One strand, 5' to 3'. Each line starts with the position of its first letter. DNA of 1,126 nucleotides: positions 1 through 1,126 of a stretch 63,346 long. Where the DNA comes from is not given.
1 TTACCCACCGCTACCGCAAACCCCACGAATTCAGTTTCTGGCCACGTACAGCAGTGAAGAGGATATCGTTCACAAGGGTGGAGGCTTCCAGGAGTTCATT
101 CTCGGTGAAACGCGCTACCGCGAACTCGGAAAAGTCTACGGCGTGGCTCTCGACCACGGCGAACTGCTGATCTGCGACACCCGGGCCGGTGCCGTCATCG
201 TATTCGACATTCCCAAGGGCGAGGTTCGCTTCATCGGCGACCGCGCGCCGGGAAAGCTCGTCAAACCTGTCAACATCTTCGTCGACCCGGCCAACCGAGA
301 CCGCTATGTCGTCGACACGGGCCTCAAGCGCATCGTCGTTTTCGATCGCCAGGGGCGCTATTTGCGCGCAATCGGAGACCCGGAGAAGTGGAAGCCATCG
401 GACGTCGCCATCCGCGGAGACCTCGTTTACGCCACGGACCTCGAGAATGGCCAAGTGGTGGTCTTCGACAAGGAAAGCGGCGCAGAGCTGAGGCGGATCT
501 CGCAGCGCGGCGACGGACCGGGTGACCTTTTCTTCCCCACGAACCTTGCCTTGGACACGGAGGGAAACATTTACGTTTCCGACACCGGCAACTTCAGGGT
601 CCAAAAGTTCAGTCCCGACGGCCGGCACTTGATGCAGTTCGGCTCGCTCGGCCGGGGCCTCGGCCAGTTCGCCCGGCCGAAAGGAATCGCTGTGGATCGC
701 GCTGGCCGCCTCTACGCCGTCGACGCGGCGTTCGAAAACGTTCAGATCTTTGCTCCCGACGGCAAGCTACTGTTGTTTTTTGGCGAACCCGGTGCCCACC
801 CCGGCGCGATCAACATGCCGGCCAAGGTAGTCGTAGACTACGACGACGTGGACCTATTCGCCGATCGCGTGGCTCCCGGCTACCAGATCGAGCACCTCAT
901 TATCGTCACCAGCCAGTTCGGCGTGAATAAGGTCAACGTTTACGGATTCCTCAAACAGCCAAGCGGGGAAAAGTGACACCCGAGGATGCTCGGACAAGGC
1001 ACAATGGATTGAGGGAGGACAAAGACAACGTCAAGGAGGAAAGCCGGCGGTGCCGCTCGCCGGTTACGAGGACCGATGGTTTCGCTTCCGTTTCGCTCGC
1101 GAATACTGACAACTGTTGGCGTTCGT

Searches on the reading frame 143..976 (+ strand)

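Call 10: search_protein_families(library=pfam, proteins=[window:143-976:+], max_evalue=0.0001)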
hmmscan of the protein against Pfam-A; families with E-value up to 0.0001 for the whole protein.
window:143-976:+ (277 aa): 5 families
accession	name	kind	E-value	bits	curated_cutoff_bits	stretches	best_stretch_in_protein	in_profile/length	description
PF01436.27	NHL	-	4.4e-19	67.9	20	1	132-156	4-28/28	NHL repeat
PF17170.10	DUF5128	-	5.1e-15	55.9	22.9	1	85-148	46-109/321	6-bladed beta-propeller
PF06739.17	SBBP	-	4.2e-08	33.4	20.5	0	125-145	8-28/38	Beta-propeller repeat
PF08450.18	SGL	-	6e-08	33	26.3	0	92-163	145-217/246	SMP-30/Gluconolactonase/LRE-like region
PF25021.1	TEN_NHL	-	3.4e-05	23.4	27.1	0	176-196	141-161/357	Teneurin NHL domain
